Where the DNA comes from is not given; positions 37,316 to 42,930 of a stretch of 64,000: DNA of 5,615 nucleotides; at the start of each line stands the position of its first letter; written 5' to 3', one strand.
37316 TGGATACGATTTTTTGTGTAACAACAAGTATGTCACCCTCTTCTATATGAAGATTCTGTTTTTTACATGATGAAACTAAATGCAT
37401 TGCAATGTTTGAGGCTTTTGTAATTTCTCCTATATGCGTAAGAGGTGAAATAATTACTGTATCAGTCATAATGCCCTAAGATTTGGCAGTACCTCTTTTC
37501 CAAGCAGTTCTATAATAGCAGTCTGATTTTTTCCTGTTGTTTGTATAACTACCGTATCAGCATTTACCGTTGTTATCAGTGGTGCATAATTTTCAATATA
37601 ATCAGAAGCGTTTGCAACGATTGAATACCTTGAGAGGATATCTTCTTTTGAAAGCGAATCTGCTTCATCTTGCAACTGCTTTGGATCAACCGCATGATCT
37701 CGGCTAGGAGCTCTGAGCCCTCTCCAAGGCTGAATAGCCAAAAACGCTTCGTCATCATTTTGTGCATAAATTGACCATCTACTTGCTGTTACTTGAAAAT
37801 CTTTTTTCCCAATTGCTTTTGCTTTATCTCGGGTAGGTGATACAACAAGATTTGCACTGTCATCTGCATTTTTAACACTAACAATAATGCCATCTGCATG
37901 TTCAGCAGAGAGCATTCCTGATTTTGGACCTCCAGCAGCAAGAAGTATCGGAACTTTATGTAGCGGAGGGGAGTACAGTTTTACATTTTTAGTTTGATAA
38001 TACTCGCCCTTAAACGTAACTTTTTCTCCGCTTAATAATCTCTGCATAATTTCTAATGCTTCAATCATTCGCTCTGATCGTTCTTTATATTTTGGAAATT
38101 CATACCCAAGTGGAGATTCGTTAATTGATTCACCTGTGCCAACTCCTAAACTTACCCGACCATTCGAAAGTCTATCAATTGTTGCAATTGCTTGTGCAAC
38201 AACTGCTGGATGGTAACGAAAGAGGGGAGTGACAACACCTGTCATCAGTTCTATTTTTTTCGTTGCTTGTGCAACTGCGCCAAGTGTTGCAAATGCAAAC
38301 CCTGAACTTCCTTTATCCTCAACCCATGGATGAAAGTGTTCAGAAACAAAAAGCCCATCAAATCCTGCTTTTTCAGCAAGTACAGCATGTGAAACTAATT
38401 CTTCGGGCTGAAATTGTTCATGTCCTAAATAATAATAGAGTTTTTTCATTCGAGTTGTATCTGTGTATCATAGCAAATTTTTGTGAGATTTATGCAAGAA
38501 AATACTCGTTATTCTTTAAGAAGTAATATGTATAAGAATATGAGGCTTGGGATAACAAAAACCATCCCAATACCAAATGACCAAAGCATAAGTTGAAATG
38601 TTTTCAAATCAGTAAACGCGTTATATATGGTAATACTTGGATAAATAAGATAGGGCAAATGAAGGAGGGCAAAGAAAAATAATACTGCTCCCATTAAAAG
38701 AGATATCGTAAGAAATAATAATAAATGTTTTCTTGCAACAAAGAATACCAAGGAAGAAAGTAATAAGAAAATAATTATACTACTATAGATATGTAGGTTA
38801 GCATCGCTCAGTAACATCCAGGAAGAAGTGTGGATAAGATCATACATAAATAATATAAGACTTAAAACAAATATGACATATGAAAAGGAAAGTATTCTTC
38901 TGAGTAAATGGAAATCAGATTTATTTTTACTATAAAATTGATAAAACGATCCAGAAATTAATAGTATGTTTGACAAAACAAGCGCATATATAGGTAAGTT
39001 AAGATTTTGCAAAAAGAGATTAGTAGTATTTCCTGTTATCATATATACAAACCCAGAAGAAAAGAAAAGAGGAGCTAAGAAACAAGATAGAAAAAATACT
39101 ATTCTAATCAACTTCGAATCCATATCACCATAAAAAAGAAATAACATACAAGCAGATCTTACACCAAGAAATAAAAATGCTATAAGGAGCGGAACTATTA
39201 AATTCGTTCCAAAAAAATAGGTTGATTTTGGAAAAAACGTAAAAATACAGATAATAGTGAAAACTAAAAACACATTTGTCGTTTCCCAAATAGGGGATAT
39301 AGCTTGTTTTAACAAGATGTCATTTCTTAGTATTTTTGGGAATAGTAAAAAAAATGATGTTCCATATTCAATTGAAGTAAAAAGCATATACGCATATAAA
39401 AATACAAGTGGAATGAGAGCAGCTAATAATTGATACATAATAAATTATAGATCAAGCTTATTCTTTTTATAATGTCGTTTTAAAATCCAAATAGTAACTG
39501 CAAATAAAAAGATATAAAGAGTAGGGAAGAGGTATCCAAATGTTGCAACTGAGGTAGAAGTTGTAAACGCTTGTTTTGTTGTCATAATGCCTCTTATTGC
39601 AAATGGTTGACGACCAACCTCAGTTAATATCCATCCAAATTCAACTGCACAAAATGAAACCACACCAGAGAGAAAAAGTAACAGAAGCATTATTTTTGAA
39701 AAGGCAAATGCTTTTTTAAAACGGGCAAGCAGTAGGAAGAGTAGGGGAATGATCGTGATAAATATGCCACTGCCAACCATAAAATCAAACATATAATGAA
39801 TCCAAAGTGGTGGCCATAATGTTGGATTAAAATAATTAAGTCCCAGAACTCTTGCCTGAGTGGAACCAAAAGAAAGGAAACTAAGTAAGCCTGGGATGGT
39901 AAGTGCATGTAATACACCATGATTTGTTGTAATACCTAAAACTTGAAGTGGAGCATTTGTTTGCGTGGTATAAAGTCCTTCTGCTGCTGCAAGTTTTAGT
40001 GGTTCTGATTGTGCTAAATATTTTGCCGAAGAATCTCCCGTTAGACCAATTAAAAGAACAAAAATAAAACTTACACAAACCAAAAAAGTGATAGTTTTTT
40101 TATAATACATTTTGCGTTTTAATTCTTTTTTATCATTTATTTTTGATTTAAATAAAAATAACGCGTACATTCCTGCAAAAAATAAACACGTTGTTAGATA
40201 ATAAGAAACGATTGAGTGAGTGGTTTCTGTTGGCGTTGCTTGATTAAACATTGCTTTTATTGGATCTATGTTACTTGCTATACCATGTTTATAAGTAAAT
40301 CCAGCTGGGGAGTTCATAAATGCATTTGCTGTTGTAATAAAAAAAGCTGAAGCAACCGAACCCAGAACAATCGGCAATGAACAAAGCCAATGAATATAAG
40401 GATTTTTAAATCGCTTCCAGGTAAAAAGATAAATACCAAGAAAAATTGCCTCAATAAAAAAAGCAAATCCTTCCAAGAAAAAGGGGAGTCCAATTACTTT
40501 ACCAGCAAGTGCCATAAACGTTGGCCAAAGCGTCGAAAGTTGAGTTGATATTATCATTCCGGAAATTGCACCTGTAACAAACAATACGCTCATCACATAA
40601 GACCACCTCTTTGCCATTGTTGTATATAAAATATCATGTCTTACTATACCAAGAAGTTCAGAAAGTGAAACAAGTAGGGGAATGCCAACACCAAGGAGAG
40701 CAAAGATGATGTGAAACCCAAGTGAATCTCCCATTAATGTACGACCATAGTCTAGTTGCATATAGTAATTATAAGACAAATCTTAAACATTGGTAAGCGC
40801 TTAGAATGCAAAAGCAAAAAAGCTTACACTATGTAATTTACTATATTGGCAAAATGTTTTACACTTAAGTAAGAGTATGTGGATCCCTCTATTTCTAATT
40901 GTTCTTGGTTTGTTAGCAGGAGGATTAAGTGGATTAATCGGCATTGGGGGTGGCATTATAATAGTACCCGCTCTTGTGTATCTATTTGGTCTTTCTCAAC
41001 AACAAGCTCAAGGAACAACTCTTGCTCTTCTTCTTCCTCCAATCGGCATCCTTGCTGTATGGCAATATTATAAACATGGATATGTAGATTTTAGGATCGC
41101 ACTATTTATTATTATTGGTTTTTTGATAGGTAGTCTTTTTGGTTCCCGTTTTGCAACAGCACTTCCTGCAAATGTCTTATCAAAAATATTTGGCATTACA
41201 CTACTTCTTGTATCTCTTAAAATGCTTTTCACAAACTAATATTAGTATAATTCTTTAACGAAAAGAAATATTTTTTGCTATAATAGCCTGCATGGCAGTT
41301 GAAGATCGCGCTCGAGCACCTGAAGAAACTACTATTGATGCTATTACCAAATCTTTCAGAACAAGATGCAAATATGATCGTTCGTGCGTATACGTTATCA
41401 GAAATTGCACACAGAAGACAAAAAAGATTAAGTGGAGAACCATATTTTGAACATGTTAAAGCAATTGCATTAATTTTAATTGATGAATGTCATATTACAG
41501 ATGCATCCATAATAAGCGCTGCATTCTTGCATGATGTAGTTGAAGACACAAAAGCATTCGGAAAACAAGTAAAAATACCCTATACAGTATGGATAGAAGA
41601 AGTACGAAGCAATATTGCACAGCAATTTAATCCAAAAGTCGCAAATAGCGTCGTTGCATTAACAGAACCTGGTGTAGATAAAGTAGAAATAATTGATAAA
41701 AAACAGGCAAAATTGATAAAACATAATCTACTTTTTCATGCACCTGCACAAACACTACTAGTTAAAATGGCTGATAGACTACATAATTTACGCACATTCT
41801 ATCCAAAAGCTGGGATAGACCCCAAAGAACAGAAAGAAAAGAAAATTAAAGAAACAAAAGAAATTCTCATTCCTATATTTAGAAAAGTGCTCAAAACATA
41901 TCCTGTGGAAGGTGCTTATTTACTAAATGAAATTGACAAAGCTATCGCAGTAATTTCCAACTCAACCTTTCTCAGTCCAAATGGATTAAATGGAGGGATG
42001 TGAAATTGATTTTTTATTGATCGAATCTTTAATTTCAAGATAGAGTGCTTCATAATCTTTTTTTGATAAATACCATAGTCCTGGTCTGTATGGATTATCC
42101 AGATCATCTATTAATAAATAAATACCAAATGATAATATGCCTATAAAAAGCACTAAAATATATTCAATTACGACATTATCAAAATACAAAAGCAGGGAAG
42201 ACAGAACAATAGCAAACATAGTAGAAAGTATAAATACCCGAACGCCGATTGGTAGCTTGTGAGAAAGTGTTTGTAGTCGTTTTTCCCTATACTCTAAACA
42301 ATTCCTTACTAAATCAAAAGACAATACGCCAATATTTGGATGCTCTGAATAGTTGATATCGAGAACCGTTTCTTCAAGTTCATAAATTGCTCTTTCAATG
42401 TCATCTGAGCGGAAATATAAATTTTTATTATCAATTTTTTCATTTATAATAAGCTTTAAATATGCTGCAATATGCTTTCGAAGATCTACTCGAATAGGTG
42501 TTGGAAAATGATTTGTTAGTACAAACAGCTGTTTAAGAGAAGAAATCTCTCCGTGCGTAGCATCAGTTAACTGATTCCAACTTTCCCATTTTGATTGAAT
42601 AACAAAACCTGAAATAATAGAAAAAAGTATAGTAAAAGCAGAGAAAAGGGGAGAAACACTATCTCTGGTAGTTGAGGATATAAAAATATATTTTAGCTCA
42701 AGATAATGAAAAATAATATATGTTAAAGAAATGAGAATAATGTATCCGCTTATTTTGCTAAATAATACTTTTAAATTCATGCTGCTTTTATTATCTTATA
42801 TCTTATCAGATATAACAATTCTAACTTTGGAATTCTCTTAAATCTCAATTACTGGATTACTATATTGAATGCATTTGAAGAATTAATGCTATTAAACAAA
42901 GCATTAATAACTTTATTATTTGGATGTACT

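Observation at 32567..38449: Complete cofactor-F420 utilisation module (cofE-cofD-cofC, Fgd-like dehydrogenase, LLM oxidoreductase, Ddn-family reductase) in a low-GC small-genome-type bacterium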

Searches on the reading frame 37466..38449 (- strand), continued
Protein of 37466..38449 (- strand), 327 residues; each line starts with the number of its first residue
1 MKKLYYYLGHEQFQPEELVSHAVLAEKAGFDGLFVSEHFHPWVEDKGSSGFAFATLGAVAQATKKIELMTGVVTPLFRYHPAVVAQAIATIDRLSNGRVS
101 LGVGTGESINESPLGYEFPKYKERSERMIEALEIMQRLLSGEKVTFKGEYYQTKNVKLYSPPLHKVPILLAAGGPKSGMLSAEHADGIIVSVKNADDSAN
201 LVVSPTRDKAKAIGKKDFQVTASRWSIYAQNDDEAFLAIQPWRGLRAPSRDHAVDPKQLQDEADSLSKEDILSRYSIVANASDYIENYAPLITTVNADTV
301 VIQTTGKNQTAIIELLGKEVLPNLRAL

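Call 58: find_encoding_contigs(protein=P0189, flank=10000, max_places=1)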
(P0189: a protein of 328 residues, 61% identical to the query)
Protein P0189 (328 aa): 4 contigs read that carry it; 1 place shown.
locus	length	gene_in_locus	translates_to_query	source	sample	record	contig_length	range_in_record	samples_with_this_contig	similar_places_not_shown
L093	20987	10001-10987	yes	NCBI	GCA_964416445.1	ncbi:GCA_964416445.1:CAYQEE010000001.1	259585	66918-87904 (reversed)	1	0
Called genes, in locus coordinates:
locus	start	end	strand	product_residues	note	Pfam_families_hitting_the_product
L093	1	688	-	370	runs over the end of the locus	PF13439:Glyco_transf_4, PF20706:GT4-conflict, PF00534:Glycos_transf_1, PF13692:Glyco_trans_1_4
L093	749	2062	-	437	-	PF01943:Polysacc_synt, PF13440:Polysacc_synt_3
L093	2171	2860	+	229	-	PF00535:Glycos_transf_2, PF13641:Glyco_tranf_2_3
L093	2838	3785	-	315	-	PF04321:RmlD_sub_bind, PF01073:3Beta_HSD, PF01370:Epimerase, PF02719:Polysacc_synt_2, PF16363:GDP_Man_Dehyd, PF07993:NAD_binding_4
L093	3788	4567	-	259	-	PF00535:Glycos_transf_2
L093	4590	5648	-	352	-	PF13439:Glyco_transf_4, PF00534:Glycos_transf_1, PF13692:Glyco_trans_1_4, PF13524:Glyco_trans_1_2, PF20706:GT4-conflict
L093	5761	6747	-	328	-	PF01073:3Beta_HSD, PF01370:Epimerase, PF02719:Polysacc_synt_2, PF04321:RmlD_sub_bind, PF05368:NmrA (weak), PF07993:NAD_binding_4 (faint), PF13460:NAD_binding_10 (weak), PF16363:GDP_Man_Dehyd, +1 more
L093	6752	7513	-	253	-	PF00535:Glycos_transf_2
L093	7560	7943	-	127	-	-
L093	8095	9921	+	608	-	PF00989:PAS, PF13426:PAS_9 (weak), PF08448:PAS_4, PF00989:PAS (weak), PF13188:PAS_8 (weak), PF13426:PAS_9, PF00512:HisKA, PF02518:HATPase_c, +1 more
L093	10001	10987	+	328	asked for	PF00296:Bac_luciferase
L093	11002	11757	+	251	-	PF01996:F420_ligase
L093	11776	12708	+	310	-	PF01933:CofD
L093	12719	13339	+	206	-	PF01983:CofC, PF12804:NTP_transf_3 (weak)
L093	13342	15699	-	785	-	-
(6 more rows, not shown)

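Call 59: find_encoding_contigs(protein=P0137, flank=10000, max_places=1)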
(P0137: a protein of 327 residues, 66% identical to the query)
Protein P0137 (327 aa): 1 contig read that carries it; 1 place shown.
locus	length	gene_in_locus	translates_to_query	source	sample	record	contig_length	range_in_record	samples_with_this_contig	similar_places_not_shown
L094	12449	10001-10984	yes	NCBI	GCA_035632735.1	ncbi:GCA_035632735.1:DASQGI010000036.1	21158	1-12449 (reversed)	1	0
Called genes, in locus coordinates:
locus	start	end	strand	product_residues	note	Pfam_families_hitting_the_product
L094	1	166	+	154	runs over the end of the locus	PF06210:DUF1003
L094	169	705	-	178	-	-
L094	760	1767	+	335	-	PF00294:PfkB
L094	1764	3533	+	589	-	PF00664:ABC_membrane, PF03193:RsgA_GTPase (faint), PF02463:SMC_N, PF00005:ABC_tran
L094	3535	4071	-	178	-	PF00254:FKBP_C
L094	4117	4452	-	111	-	PF04020:Phage_holin_4_2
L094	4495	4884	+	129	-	PF01435:Peptidase_M48 (faint), PF06114:Peptidase_M78 (weak), PF10463:Peptidase_U49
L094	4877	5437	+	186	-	PF01625:PMSR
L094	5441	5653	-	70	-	-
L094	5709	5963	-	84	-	-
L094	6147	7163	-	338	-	PF11495:TrmB_EBD_N (faint), PF13090:PP_kinase_C (faint), PF13091:PLDc_2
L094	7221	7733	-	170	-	PF06983:3-dmu-9_3-mt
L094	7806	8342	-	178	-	-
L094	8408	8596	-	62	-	-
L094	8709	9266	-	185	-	PF08922:DUF1905, PF13376:OmdA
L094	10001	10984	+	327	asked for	PF00296:Bac_luciferase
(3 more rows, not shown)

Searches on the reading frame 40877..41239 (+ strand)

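Call 8: search_protein_families(library=pfam, proteins=[window:40877-41239:+], max_evalue=0.01)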
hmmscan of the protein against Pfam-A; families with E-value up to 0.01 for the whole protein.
window:40877-41239:+ (120 aa): 1 family
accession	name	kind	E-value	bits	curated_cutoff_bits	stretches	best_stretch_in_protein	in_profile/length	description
PF01925.25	TauE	-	4.7e-24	85.8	32.6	1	7-118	1-109/237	Sulfite exporter TauE/SafE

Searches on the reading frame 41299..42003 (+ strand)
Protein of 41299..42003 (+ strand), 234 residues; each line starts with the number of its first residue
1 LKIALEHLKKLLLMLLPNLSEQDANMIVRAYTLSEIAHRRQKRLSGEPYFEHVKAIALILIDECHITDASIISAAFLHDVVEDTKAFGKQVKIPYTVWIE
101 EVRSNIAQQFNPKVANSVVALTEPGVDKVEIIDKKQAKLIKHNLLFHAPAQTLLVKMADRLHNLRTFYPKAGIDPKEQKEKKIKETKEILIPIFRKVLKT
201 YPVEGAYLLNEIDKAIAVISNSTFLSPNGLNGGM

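Call 8: search_protein_families(library=pfam, proteins=[window:41299-42003:+], max_evalue=0.01)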
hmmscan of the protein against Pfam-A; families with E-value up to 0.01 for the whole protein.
window:41299-42003:+ (234 aa): 2 families
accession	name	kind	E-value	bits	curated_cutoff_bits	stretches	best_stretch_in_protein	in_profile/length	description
PF13328.12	HD_4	-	9.7e-16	58.3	27.2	1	30-189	1-145/156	HD domain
PF04851.21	ResIII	-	0.0096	16.3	22.5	0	50-70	126-140/164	Type III restriction enzyme, res subunit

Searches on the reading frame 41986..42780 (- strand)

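Call 8: search_protein_families(library=pfam, proteins=[window:41986-42780:-], max_evalue=0.01)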
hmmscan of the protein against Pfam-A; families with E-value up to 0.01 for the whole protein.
window:41986-42780:- (264 aa): 1 family
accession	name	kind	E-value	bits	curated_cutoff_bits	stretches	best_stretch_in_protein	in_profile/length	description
PF14023.12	Bestrophin-like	-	2.1e-19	70.5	32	1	37-232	25-222/232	Bestrophin-like domain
